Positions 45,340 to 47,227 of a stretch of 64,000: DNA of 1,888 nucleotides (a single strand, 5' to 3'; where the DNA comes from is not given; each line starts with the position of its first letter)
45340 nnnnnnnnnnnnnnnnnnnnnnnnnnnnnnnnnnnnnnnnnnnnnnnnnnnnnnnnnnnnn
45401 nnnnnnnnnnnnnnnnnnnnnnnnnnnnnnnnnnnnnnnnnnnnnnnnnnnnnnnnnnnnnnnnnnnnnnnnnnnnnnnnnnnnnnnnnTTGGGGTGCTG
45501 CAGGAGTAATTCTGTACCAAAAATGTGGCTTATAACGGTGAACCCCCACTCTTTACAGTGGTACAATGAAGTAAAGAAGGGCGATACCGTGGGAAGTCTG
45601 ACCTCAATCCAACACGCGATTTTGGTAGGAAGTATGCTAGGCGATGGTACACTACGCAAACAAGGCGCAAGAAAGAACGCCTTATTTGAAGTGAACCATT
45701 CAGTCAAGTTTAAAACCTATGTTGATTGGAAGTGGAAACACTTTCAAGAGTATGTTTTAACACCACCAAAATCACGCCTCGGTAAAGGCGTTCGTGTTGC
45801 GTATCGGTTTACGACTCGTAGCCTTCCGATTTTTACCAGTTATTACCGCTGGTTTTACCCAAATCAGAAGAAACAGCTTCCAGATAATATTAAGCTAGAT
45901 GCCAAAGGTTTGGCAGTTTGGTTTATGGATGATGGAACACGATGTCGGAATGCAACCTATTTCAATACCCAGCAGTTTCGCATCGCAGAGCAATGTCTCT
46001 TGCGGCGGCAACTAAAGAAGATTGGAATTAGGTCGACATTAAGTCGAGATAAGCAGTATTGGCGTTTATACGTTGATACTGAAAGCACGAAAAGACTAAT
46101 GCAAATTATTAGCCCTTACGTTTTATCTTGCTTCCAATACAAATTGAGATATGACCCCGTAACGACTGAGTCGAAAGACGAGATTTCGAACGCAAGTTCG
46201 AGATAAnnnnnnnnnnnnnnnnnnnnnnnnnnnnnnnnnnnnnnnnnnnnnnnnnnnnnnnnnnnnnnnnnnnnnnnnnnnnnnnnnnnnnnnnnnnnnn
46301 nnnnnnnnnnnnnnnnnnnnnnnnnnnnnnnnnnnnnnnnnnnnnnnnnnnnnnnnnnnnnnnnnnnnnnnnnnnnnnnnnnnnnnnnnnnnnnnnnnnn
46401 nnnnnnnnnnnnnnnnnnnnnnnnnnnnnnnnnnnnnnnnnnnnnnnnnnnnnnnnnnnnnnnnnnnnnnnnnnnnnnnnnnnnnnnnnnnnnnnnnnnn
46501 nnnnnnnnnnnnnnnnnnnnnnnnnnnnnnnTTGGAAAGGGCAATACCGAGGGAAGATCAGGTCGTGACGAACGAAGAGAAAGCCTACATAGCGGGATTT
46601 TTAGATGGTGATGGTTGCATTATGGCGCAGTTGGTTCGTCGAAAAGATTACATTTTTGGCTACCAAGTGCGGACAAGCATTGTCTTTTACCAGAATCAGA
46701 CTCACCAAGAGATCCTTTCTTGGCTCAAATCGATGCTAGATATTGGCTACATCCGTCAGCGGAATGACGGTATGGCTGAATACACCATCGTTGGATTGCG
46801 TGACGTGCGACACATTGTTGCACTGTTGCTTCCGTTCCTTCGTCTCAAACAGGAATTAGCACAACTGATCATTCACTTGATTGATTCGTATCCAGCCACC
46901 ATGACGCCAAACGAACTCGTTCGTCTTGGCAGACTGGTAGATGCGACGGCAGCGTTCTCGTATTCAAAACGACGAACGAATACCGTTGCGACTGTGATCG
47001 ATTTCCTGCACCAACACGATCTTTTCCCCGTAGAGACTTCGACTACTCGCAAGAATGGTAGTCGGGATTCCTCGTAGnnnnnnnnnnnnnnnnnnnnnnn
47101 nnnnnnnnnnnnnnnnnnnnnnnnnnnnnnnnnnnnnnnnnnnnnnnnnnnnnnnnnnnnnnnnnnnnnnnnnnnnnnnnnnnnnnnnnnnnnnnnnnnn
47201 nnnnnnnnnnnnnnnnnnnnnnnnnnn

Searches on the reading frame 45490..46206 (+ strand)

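Call 77: search_protein_families(library=pfam, proteins=[window:45490-46206:+], max_evalue=0.01)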
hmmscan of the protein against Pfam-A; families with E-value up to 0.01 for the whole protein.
window:45490-46206:+ (238 aa): 1 family
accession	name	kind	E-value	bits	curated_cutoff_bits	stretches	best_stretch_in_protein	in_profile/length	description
PF03161.18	LAGLIDADG_2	-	3.4e-36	125.2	25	1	43-203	2-168/168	LAGLIDADG DNA endonuclease family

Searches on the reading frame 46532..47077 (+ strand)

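Call 77: search_protein_families(library=pfam, proteins=[window:46532-47077:+], max_evalue=0.01)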
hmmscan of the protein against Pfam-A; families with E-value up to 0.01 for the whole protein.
window:46532-47077:+ (181 aa): 1 family
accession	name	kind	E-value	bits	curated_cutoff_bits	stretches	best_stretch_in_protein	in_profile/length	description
PF00961.24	LAGLIDADG_1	-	7.5e-12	46.5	23.1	1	20-96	1-79/102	LAGLIDADG endonuclease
